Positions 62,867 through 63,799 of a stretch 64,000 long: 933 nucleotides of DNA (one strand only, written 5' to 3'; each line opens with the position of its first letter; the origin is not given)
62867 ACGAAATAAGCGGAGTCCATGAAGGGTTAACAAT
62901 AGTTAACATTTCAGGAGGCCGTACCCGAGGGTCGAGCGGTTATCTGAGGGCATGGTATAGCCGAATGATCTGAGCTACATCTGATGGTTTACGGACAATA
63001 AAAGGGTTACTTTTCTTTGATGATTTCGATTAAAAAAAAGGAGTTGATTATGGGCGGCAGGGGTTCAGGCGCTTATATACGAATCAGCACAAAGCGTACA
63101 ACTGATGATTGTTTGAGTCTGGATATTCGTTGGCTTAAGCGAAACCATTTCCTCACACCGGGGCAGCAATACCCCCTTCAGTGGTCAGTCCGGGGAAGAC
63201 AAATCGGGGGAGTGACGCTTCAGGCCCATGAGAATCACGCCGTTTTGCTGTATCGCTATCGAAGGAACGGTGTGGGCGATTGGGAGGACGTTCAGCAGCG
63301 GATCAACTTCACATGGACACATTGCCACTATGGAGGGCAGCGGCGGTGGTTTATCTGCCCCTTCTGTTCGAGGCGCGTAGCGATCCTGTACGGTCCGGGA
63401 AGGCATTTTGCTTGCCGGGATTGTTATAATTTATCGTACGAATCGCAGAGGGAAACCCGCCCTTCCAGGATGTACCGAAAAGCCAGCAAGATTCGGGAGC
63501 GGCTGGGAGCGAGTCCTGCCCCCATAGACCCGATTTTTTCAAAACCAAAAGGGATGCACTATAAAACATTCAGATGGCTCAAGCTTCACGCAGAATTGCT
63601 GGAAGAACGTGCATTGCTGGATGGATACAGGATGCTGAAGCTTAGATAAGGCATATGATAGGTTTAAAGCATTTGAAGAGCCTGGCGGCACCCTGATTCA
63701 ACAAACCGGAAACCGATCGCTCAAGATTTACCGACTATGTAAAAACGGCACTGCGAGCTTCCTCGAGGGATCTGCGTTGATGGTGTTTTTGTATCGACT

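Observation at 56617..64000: tRNA-targeting integrative element with a satellite/PICI-like replication-regulation module, cargo side cut off by the window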

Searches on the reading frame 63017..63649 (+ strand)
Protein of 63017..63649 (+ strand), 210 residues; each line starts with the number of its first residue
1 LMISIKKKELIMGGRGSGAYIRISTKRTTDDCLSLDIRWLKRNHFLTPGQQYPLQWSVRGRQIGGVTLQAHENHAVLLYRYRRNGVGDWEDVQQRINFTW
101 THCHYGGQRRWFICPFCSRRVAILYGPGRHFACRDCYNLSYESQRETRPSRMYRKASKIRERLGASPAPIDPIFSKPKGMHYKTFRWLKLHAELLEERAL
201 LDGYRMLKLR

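Call 7: search_protein_families(library=pfam, proteins=[window:63017-63649:+], max_evalue=0.01)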
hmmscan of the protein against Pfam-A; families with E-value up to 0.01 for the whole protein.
window:63017-63649:+ (210 aa): 0 families

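Call 8: search_protein_families(library=phrogs, proteins=[window:63017-63649:+], max_evalue=0.001)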
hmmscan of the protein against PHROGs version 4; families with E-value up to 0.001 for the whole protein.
window:63017-63649:+ (210 aa): 0 families

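Call 17: search_protein_families(library=padloc, proteins=[window:63017-63649:+], max_evalue=0.01)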
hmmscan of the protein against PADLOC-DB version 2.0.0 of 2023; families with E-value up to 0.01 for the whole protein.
window:63017-63649:+ (210 aa): 0 families

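Call 18: search_protein_families(library=ncbifam, proteins=[window:63017-63649:+], max_evalue=0.01)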
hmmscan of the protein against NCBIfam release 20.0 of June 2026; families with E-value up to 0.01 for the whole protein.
window:63017-63649:+ (210 aa): 0 families

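Call 42: find_homologous_proteins(query=window:63050-63649:+, max_evalue=0.001)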
Query window:63050-63649:+ (199 aa): 659 proteins with E <= 0.001 among 725 candidates; the best 120 are listed.
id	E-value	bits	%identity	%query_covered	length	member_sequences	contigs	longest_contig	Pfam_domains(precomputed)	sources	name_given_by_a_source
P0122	1.8e-122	425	89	100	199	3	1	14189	-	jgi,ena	-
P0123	6.8e-100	351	75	100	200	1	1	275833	-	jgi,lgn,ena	-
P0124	4.7e-58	214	50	93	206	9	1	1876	-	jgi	jgi:hypothetical protein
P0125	1.7e-57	212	52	94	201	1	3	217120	PF07191.18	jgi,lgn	-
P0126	9.4e-57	210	50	92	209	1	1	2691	-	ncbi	-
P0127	1.5e-55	206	53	87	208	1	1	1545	-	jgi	jgi:hypothetical protein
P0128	2.4e-55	205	52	95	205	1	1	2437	-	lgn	-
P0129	2.4e-55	205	52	87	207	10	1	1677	-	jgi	jgi:hypothetical protein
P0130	4.8e-55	204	49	97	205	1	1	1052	-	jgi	jgi:hypothetical protein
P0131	3.5e-54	201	53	87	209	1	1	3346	-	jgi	jgi:hypothetical protein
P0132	1.3e-53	200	50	94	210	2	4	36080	-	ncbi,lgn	-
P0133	2.3e-53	199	51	94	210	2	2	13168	-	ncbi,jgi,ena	-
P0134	2.4e-53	199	48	96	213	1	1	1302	-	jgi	jgi:hypothetical protein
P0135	2.5e-53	199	50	94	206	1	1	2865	-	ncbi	-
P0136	3.2e-53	198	53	91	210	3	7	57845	-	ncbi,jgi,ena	-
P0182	1.8e-49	186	52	91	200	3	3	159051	-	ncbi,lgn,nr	ncbi:MAG: hypothetical protein A4E70_01330 [Syntrophus sp. PtaU1.Bin005]|nr:MAG: hypothetical protei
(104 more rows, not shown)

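Call 43: find_encoding_contigs(protein=P0123, flank=10000, max_places=2)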
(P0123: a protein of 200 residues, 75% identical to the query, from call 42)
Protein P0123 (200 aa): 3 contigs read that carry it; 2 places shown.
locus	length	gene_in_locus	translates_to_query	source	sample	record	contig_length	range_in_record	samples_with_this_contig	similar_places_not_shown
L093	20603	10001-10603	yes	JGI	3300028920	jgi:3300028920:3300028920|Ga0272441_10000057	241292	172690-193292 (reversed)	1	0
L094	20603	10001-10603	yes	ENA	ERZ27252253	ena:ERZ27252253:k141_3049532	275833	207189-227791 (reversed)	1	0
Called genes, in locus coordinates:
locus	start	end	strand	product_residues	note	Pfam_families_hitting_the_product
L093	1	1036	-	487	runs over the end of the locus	PF01425:Amidase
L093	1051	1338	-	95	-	PF02686:GatC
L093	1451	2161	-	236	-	PF05036:SPOR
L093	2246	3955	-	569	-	PF03485:Arg_tRNA_synt_N, PF00750:tRNA-synt_1d, PF01406:tRNA-synt_1e (faint), PF05746:DALR_1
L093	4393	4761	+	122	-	-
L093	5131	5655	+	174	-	-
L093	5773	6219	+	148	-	-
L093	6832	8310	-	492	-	PF08797:HIRAN, PF01541:GIY-YIG (weak), PF01476:LysM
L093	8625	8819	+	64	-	-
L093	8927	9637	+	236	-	-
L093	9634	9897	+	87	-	-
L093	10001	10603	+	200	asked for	-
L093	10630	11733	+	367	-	-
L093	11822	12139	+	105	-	-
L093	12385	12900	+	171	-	-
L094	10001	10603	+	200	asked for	-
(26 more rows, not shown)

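Call 44: find_encoding_contigs(protein=P0182, flank=10000, max_places=2)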
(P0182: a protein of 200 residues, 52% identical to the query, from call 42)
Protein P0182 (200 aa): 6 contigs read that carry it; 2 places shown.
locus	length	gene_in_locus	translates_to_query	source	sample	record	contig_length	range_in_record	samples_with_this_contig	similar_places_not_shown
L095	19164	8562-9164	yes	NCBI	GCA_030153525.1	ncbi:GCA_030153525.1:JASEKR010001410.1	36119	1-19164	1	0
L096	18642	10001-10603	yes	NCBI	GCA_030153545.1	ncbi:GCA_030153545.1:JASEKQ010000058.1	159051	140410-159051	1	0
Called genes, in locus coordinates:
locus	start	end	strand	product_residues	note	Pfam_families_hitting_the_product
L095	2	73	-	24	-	?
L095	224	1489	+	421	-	PF00589:Phage_integrase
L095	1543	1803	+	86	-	PF04221:RelB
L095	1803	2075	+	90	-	PF15738:YafQ_toxin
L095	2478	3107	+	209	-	PF01546:Peptidase_M20 (weak), PF04389:Peptidase_M28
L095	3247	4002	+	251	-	-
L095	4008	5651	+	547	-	PF00501:AMP-binding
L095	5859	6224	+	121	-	-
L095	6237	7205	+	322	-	-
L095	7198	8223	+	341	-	PF13481:AAA_25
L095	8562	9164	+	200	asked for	-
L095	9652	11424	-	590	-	PF03747:ADP_ribosyl_GH, PF00903:Glyoxalase (weak)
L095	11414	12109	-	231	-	PF14487:DarT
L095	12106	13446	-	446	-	PF00580:UvrD-helicase, PF01443:Viral_helicase1 (faint), PF13245:AAA_19, PF13361:UvrD_C, PF13538:UvrD_C_2 (faint)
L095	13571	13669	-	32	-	PF05066:HARE-HTH (weak)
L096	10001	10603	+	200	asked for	-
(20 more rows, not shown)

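Call 45: find_encoding_contigs(protein=P0136, flank=10000, max_places=3)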
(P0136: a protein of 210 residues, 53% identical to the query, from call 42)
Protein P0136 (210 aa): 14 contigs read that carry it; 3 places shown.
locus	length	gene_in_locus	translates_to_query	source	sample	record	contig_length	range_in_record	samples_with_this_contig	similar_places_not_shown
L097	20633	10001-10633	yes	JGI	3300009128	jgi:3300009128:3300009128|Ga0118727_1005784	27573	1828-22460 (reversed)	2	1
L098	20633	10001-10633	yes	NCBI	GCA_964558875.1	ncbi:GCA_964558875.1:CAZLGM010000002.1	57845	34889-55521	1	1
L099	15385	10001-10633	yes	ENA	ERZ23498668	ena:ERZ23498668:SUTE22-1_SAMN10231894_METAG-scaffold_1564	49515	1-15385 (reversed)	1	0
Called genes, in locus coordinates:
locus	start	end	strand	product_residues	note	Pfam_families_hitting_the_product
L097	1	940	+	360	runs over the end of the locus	PF01063:Aminotran_4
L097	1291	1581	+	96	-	PF00166:Cpn10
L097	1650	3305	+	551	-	-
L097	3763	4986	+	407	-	PF13356:Arm-DNA-bind_3, PF22022:Phage_int_M, PF00589:Phage_integrase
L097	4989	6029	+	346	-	-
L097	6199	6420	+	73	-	PF05930:Phage_AlpA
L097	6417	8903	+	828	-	PF16793:RepB_primase, PF13148:DUF3987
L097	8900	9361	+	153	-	-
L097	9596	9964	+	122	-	-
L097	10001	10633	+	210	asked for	-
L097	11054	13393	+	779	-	PF12161:HsdM_N, PF02384:N6_Mtase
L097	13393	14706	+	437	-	PF01420:Methylase_S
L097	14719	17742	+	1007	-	PF04313:HSDR_N, PF00270:DEAD, PF04851:ResIII, PF18766:SWI2_SNF2, PF22679:T1R_D3-like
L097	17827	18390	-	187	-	PF01712:dNK, PF13238:AAA_18 (weak)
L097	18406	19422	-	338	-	PF22769:DCD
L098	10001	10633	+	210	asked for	-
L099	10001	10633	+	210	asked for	-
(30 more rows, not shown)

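Call 53: predict_structure(alignment_id=A1)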
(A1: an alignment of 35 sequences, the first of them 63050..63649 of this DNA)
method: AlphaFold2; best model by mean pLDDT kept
length: 199 residues; sequences in the alignment: 35
mean_pLDDT: 83.1   pTM: 0.59
mean pLDDT of the five models: 83.1, 82.8, 82.8, 82.5, 77.7
residues with pLDDT >= 90: 105; 70-90: 61; 50-70: 19; < 50: 14
segments of 3 or more residues with pLDDT < 50: 1-14
pLDDT, mean of each block of 10 residues (from residue 1): 31 58 91 93 75 87 93 78 95 88 96 90 85 68 90 90 94 96 91 72
secondary structure, 60 per line:
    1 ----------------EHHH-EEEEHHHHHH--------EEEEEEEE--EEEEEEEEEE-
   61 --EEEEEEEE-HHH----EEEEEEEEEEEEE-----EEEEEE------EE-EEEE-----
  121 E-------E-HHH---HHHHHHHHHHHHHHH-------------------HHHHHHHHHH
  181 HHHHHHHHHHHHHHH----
elements in order: E22-25 H26-31 E40-47 E50-59 E63-70 E79-91 E97-102 E112-115 H137-151 H171-195

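Call 55: fold_search(model_id=the predicted structure, library=pdb)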
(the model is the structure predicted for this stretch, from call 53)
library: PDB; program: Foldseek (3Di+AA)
matches with E <= 10: 626; with E <= 0.001: 0
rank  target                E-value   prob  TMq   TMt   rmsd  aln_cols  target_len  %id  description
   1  9i05_Xe               3.2e-02  0.16  0.15  0.14  17.8       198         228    8  Cryo-EM structure of the large subunit of the mitochondrial ribosome from Toxoplasma gondii (released 2025-06-11)
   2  8qqf_C                4.1e-02  0.51  0.17  0.25  11.7       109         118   14  TBC1D23 PH domain complexed with STX16 TLY motif (released 2024-04-10)
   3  5ltw_L                1.5e-01  0.51  0.15  0.27  16.3        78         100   10  Complex of human 14-3-3 sigma CLU1 mutant with phosphorylated heat shock protein B6 (released 2017-02-01)
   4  3q9q_A                1.8e-01  0.30  0.12  0.27  11.9        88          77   10  HspB1 fragment second crystal form (released 2011-07-06)
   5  2y22_E                2.2e-01  0.51  0.15  0.34  12.5        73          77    7  Human AlphaB-crystallin Domain (residues 67-157) (released 2011-03-02)
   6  8opz                  2.2e-01  0.13  0.14  0.07  17.6       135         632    6  Crystal structure of a tailspike depolymerase (APK16_gp47) from Acinetobacter phage APK16 (released 2023-05-31)
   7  5ltw_D                2.4e-01  0.25  0.15  0.27  15.8       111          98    6  Complex of human 14-3-3 sigma CLU1 mutant with phosphorylated heat shock protein B6 (released 2017-02-01)
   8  4jut_A                2.6e-01  0.38  0.14  0.29  12.3        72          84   11  Crystal structure of a mutant fragment of Human HSPB6 (released 2014-02-05)
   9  5lum_A                2.7e-01  0.44  0.15  0.32  12.3        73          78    8  Alpha-crystallin domain of human HSPB6 patched with its N-terminal peptide (released 2017-02-01)
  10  8s9i_A                3.1e-01  0.08  0.15  0.08  20.9       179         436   12  Crystal structure of the gp32 C-terminal peptide/Dda/dT8 (released 2023-06-28)
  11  6dv5_L                3.1e-01  0.05  0.08  0.09  14.9        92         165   13  Oligomeric complex of a Hsp27 24-mer at 3.6 A resolution (released 2019-06-26)
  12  4jut_E                3.3e-01  0.35  0.15  0.29  12.7        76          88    9  Crystal structure of a mutant fragment of Human HSPB6 (released 2014-02-05)
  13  4jut_D                3.7e-01  0.33  0.15  0.31  13.1        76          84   12  Crystal structure of a mutant fragment of Human HSPB6 (released 2014-02-05)
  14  8pa0_B                3.7e-01  0.28  0.13  0.28  12.4        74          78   11  cvHsp (HspB7) C131S alpha-crystallin domain - filamin C (FLNC) domain 24 complex (released 2024-10-16)
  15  7vf4_A                3.7e-01  0.18  0.15  0.14  15.7       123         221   10  Crystal structure of Vps75 from Candida albicans (released 2021-10-06)
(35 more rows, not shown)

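Call 64: search_dna_similar(query=window:63050-63649:+, collection=phages, mode=protein, max_evalue=0.001, max_rows=15)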
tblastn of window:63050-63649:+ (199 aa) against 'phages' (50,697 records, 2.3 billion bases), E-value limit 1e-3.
No match.

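Call 65: search_dna_similar(query=window:63050-63649:+, collection=plasmids, mode=protein, max_evalue=0.001, max_rows=15)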
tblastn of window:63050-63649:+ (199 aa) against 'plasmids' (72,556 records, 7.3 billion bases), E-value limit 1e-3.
Records with a match: 35; places in all: 36; records where one place covers at least 80% of the query: 13.
Best place of each record, by identity: <60% 35.
By first word of the organism name: Psychrobacter 9; Paracoccus 5; Methylobacterium 4; Klebsiella 4; Phaeobacter 1; Parasedimentitalea 1; Sulfitobacter 1; Leisingera 1; Tritonibacter 1; Legionella 1; and 7 more.
By predicted mobility (MOB-suite, as given by PLSDB): non-mobilizable 31; conjugative 2; mobilizable 2.
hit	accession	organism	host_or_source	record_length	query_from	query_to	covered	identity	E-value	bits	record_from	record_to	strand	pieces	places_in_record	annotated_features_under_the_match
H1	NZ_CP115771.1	Paracoccus sediminicola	cell culture,sediment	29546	1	174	87%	44.4%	3e-34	134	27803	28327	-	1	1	hypothetical protein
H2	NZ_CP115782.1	Paracoccus aerodenitrificans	cell culture,sediment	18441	1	176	88%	43.6%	8e-30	122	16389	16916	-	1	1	hypothetical protein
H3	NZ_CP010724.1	Phaeobacter piscinae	cell culture,fish larvae aquaculture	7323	1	174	87%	43.5%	2e-28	118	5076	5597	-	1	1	hypothetical protein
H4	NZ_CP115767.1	Paracoccus sp. SCSIO 75233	cell culture,sediment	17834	1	174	87%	43.5%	2e-28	118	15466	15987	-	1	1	hypothetical protein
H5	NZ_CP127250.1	Parasedimentitalea psychrophila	single cell, bacteria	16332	1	174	87%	43.2%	2e-34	135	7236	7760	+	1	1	none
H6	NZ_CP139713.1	Sulfitobacter sp. OXR-159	Bacterial Culture,hydrothermal vent ...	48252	1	174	87%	42.9%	3e-33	131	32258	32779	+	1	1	hypothetical protein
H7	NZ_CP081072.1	Leisingera caerulea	-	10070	1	174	87%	42.4%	1e-26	112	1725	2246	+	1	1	hypothetical protein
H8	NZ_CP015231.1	Tritonibacter mobilis F1926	cell culture,seawater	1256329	1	174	87%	39.5%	5e-30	122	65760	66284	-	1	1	record has no annotation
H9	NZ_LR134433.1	Legionella adelaidensis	environmental,Cooling tower water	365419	13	174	81%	38.8%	2e-26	112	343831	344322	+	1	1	hypothetical protein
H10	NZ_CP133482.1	Acuticoccus sp. MNP-M23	Grean algae,grean algae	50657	2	174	87%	36.1%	2e-12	72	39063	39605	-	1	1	hypothetical protein (x2)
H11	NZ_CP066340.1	Alicyclobacillus sp. SO9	-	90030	1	174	87%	35.2%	8e-19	91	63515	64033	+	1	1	hypothetical protein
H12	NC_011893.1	Methylobacterium nodulans ORS 2060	-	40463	1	174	87%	35.2%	1e-15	81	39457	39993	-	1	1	hypothetical protein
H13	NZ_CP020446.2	Paracoccus yeei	Homo sapiens,Urine suprapubic aspirate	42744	48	174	64%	46.9%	1e-23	104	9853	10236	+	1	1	none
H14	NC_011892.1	Methylobacterium nodulans ORS 2060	-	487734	17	174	79%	37.5%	2e-16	84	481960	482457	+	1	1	hypothetical protein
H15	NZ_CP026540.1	Solidesulfovibrio carbinolicus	-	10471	22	174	77%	37.9%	5e-27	114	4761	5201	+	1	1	hypothetical protein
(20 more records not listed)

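Call 84: fold_search(model_id=the predicted structure, library=viral)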
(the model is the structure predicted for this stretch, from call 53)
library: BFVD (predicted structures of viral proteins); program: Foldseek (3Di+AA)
matches with E <= 10: 1053; with E <= 0.001: 0
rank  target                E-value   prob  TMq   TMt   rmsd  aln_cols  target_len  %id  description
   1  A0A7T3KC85            1.1e-02  0.63  0.21  0.23  15.1       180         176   12  Uncharacterized protein [Arthrobacter phage Wollypog]
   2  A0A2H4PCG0            4.5e-02  0.47  0.20  0.23  16.2       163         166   11  (no name in the UniProt tables at hand)
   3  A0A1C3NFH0            6.3e-02  0.14  0.18  0.07  23.5       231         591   12  (no name in the UniProt tables at hand)
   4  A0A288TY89            1.1e-01  0.16  0.13  0.17  11.0        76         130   13  Uncharacterized protein [Enterococcus phage EFP01]
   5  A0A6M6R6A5            1.1e-01  0.13  0.14  0.03  18.0       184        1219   12  (no name in the UniProt tables at hand)
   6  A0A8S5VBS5            1.4e-01  0.25  0.21  0.22  18.4       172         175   12  Uncharacterized protein [Myoviridae sp. ctbEa13]
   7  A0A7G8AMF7            1.4e-01  0.15  0.19  0.13  18.7       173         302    8  (no name in the UniProt tables at hand)
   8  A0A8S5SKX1            1.5e-01  0.63  0.24  0.19   7.6        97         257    7  Lipoprotein [Siphoviridae sp. ct3ka12]
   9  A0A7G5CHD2            1.9e-01  0.57  0.16  0.28   6.5        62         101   21  (no name in the UniProt tables at hand)
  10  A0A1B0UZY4            1.9e-01  0.07  0.14  0.14  24.5       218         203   14  (no name in the UniProt tables at hand)
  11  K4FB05                2.0e-01  0.51  0.20  0.21   4.9        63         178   13  Uncharacterized protein [Cronobacter phage vB_CsaM_GAP32]
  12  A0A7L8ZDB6            2.1e-01  0.14  0.14  0.07  15.2       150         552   17  Capsid maturation protease and MuF-like fusion protein [Microbacterium phage GardenState]
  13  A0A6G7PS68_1          2.4e-01  0.10  0.14  0.05  16.1       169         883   11  RNA-directed RNA polymerase L (Fragment) [Santiago bunya-like virus]
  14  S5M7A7                2.5e-01  0.08  0.15  0.16  17.2       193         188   10  Uncharacterized protein [Sinorhizobium phage phiM12]
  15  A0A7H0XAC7            2.9e-01  0.12  0.19  0.09  24.5       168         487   12  (no name in the UniProt tables at hand)
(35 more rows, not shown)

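Call 89: find_related_loci(query=A1, collection=viral_contigs, flank=10000)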
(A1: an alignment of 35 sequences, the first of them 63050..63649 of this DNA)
Query A1 (199 aa) in viral_contigs; peptide patterns used: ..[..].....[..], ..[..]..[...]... (x = any residue, [..] = any of these).
43 stretches matched a pattern; 28 encode a relative of the query (tblastn E <= 1e-3); 28 distinct loci.
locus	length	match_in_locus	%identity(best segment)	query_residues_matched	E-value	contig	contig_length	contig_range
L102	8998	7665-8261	89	1-199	8e-124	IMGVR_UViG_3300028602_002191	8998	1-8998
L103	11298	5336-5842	47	1-174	4e-42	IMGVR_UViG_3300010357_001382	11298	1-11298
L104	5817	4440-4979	38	11-190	1e-35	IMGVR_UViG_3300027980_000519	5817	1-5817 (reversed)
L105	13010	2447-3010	39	1-191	9e-35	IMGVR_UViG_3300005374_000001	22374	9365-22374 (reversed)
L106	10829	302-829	37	1-185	3e-34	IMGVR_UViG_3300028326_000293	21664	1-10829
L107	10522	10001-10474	38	22-185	5e-34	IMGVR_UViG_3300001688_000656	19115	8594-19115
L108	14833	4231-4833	37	1-196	3e-31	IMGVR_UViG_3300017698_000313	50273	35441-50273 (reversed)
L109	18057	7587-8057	30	13-163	5e-23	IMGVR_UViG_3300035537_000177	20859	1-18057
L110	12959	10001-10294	38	85-174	2e-14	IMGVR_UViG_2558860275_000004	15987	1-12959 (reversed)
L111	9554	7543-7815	41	94-175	4e-12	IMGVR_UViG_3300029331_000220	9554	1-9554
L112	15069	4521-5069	27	1-179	4e-12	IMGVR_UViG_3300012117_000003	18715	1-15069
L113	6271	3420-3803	31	75-196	3e-10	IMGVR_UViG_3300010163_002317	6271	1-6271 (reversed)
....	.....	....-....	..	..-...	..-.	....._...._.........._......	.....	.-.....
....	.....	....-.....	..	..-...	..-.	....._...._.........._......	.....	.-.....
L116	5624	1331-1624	29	83-174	5e-7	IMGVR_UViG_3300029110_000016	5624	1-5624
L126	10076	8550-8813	28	93-174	4e-6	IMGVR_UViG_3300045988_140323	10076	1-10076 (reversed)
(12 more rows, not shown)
